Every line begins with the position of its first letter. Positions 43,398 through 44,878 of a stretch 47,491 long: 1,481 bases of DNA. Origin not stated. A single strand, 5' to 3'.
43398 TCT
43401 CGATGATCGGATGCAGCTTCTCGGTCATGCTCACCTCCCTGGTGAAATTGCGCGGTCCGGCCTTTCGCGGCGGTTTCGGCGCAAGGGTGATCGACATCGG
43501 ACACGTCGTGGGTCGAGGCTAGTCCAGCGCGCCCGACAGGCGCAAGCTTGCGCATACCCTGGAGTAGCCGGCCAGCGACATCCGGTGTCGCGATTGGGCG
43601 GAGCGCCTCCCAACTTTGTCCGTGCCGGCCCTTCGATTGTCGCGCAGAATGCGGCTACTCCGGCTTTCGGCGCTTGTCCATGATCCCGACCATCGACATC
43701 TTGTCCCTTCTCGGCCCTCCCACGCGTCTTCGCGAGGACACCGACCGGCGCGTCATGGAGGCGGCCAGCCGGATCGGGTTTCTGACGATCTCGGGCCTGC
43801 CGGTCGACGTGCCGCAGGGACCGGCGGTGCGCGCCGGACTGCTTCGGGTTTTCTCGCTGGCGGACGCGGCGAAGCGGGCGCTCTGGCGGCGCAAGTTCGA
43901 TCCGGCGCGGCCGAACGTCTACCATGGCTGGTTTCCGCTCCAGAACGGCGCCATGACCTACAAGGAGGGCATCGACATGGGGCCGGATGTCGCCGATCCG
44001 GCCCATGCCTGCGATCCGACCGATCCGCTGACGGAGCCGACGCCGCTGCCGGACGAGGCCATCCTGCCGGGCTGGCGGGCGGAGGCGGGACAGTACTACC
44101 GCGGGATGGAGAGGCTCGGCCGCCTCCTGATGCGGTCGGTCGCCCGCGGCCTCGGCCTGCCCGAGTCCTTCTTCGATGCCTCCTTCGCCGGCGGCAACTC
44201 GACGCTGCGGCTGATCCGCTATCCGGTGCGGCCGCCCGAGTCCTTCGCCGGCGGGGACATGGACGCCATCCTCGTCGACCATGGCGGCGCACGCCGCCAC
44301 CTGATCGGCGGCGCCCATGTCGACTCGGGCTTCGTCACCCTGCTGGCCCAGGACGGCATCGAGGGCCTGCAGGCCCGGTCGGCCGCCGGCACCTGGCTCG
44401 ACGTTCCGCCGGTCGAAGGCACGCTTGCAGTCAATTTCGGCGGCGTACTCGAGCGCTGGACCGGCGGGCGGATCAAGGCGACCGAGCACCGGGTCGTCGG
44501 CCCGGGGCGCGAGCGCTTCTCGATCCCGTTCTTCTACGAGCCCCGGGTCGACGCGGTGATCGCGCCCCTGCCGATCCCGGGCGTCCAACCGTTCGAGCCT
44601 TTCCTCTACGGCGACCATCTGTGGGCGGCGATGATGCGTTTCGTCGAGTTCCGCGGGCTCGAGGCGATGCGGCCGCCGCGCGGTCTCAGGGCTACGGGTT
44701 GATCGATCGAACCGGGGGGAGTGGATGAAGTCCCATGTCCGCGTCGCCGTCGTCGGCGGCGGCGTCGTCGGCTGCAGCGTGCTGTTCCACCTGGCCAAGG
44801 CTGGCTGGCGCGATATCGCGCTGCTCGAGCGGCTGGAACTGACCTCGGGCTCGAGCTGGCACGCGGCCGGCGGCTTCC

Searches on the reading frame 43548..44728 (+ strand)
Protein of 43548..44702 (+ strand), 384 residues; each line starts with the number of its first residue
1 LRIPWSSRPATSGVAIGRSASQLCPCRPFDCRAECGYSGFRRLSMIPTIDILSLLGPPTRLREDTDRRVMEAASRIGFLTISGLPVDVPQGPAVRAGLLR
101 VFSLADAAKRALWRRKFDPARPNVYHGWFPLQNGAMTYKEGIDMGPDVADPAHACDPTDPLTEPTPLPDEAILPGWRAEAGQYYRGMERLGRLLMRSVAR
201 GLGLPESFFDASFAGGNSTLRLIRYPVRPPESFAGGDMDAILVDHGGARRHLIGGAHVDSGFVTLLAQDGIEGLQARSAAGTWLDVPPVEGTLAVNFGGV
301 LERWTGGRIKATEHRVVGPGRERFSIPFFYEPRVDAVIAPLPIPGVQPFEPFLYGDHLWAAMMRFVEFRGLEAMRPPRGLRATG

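Call 3: search_protein_families(library=pfam, proteins=[window:43616-44728:+])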
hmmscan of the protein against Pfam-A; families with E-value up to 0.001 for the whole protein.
window:43616-44728:+ (370 aa): 0 families

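Call 5: search_protein_families(library=ncbifam, proteins=[window:43616-44728:+, window:43548-44702:+], max_evalue=0.01)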
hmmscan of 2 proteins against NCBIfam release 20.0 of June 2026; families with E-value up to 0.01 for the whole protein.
window:43616-44728:+ (370 aa): 0 families

window:43548-44702:+ (384 aa): 0 families

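Call 6: search_protein_families(library=pfam, proteins=[window:43548-44702:+, window:43616-44728:+], max_evalue=1)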
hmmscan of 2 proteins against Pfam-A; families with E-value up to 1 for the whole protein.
window:43548-44702:+ (384 aa): 2 families
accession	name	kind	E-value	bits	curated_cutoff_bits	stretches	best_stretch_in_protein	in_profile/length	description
PF03171.26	2OG-FeII_Oxy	-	1.5e-18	67.4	23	1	255-332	23-101/101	2OG-Fe(II) oxygenase superfamily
PF14226.12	DIOX_N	-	0.0007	20.7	27.3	1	46-151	1-103/117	non-haem dioxygenase in morphine synthesis N-terminal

window:43616-44728:+ (370 aa): 0 families

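Call 46: search_solved_structures(query=window:43680-44699:+, max_evalue=0.001)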
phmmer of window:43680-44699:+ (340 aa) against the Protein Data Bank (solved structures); distinct sequences matched with E-value up to 0.001: 69 (the best 60 are shown).
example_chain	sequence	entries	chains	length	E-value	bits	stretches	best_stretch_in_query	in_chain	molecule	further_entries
9ovh_A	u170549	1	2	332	3.3e-34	121.9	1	2-304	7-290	2-oxoglutarate-dependent ethylene/succinate-forming enzyme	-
6jyv_A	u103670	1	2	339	4e-31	111.7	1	2-298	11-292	Probable iron/ascorbate oxidoreductase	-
5c3p_A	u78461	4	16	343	4.9e-24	88.4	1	2-298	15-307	Thymine dioxygenase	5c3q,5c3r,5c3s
5c3o_A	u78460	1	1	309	2e-23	86.5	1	2-288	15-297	Thymine dioxygenase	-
4xae_A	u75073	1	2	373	1.3e-18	70.6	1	211-321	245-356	Feruloyl CoA ortho-hydroxylase 1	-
9ig3_A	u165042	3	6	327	3.8e-18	69.1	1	2-293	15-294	2-oxoglutarate-dependent dioxygenase traH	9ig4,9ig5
1bk0_A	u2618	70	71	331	9.8e-18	67.7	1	99-323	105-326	ISOPENICILLIN N SYNTHASE | ISOPENICILLIN N SYNTHETASE | Anaerobic Fixed Target Structure of Isopenicillin N synthase in complex with Fe and ACV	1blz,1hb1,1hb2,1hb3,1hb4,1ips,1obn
6zam_A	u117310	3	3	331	1.1e-17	67.5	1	100-323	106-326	Isopenicillin N synthase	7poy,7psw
9s1j_A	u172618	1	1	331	1.9e-17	66.8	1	99-323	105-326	Isopenicillin N synthase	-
2bjs_A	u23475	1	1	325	2.3e-17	66.5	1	99-319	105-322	ISOPENICILLIN N SYNTHETASE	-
9s1k_A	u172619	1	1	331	2.6e-17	66.3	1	99-323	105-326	Isopenicillin N synthase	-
8p46_A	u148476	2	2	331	4.8e-17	65.4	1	99-323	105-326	Isopenicillin N synthase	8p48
9hwf_A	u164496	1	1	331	6.6e-17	65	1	99-323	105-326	Isopenicillin N synthase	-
8ptv_A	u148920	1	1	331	6.6e-17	65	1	99-323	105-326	Isopenicillin N synthase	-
8rdb_A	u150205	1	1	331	6.6e-17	65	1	99-323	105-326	Isopenicillin N synthase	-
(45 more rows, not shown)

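Call 60: search_dna_similar(query=window:43680-44699:+, collection=plasmids, mode=protein, max_rows=12)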
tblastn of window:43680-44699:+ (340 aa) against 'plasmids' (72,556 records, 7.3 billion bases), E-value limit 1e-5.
Records with a match: 459; places in all: 535; records where one place covers at least 80% of the query: 113.
Best place of each record, by identity: <60% 459.
By first word of the organism name: Ralstonia 132; Rhizobium 70; Pantoea 58; Acinetobacter 39; Pseudomonas 16; Agrobacterium 12; Shinella 10; Komagataeibacter 9; Roseomonas 9; Ensifer 9; and 44 more.
By predicted mobility (MOB-suite, as given by PLSDB): non-mobilizable 220; mobilizable 155; conjugative 84.
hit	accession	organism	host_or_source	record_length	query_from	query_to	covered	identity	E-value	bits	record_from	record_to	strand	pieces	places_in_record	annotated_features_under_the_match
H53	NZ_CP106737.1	Roseovarius pelagicus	cell culture,Arctic seawater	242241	2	335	98%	47.5%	6e-84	283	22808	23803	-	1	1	2OG-Fe(II) oxygenase family protein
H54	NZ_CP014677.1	Kozakia baliensis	palm brown sugar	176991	2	324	95%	32.1%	5e-24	110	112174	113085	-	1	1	2-oxoglutarate and iron-dependent oxygenase domain-containing protein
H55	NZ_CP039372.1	Pseudomonas putida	Pyrus communis 'Williams',pear ...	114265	2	336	99%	30.7%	1e-22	106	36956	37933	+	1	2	2-oxoglutarate and iron-dependent oxygenase domain-containing protein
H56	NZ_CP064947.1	Pseudomonas fulva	Homo sapiens,pleural fluid,pleural ...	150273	2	336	99%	30.7%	1e-22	106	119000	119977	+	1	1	2-oxoglutarate and iron-dependent oxygenase domain-containing protein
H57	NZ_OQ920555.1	Pseudomonas putida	-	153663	2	336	99%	30.7%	1e-22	106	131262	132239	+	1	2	2-oxoglutarate and iron-dependent oxygenase domain-containing protein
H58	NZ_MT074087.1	Pseudomonas putida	-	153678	2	336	99%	30.7%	1e-22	106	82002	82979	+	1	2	2-oxoglutarate and iron-dependent oxygenase domain-containing protein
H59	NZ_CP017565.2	Paraburkholderia sprentiae WSM5005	Lebeckia ambigua,root nodule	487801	2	338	99%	30.4%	2e-24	111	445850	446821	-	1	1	2-oxoglutarate and iron-dependent oxygenase domain-containing protein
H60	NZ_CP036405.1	Komagataeibacter saccharivorans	whole organism,fruit fly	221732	2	314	92%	32.5%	2e-29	126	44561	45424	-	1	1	2-oxoglutarate and iron-dependent oxygenase domain-containing protein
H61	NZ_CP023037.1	Komagataeibacter saccharivorans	vinegar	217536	2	314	92%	32.5%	4e-29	125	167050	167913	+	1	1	2-oxoglutarate and iron-dependent oxygenase domain-containing protein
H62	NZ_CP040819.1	Paroceanicella profunda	Cell culture,Deep seawater from Mariana ...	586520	26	326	89%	33.8%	6e-26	115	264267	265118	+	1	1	2-oxoglutarate and iron-dependent oxygenase domain-containing protein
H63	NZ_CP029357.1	Azospirillum thermophilum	cell culture,hot spring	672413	2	294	86%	34.1%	3e-26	117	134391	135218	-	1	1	2-oxoglutarate and iron-dependent oxygenase domain-containing protein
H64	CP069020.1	Pseudosulfitobacter pseudonitzschiae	Skeletonema menzelii,The surface ...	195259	2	325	95%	30.8%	2e-27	120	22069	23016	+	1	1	isopenicillin N synthase family oxygenase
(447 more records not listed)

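Call 62: get_annotated_region(hit=H53, flank=10000)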
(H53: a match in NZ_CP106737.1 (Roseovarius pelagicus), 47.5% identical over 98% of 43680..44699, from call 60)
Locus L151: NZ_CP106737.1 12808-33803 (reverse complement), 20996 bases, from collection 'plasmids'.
description: Roseovarius pelagicus strain HL-MP18 plasmid unnamed2, complete sequence
organism: Roseovarius pelagicus (NCBI taxid 2980108)
taxonomy: Bacteria; Pseudomonadota; Alphaproteobacteria; Rhodobacterales; Roseobacteraceae; Roseovarius; Roseovarius pelagicus
host: -; source: cell culture,Arctic seawater; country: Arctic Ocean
typing (MOB-suite, as given by PLSDB): non-mobilizable; replicon rep_cluster_392,rep_cluster_610
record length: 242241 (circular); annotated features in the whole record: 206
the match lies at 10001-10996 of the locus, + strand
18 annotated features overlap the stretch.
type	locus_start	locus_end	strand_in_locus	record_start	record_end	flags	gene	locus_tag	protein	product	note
CDS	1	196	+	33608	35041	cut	-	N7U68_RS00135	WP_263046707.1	NAD-dependent succinate-semialdehyde dehydrogenase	-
CDS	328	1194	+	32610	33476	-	-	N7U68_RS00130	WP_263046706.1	LysR family transcriptional regulator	GO:0006355 - regulation of DNA-templated transcription [Evidence IEA]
CDS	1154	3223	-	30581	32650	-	-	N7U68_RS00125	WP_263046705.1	ABC transporter permease subunit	GO:0055085 - transmembrane transport [Evidence IEA]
CDS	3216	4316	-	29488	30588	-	-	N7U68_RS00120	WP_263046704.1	ATP-binding cassette domain-containing protein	-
CDS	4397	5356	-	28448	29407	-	-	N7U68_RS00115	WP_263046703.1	ABC transporter substrate-binding protein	-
CDS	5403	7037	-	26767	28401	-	-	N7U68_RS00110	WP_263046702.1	choline dehydrogenase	-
CDS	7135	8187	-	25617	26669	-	-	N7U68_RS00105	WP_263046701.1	LLM class flavin-dependent oxidoreductase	-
CDS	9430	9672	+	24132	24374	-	-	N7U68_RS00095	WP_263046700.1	LysR substrate-binding domain-containing protein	-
CDS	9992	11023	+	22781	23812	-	-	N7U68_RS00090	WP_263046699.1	2OG-Fe(II) oxygenase family protein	-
CDS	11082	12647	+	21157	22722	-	-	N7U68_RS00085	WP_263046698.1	ABC transporter substrate-binding protein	-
CDS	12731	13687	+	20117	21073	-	-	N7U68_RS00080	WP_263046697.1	ABC transporter permease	GO:0055085 - transmembrane transport [Evidence IEA]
CDS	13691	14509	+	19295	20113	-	-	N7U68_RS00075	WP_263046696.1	ABC transporter permease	-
CDS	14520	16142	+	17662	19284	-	-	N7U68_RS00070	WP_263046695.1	ABC transporter ATP-binding protein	-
CDS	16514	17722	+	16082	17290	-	-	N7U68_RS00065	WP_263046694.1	acyl-CoA dehydrogenase family protein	-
CDS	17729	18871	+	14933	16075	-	-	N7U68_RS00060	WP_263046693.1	acyl-CoA dehydrogenase family protein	-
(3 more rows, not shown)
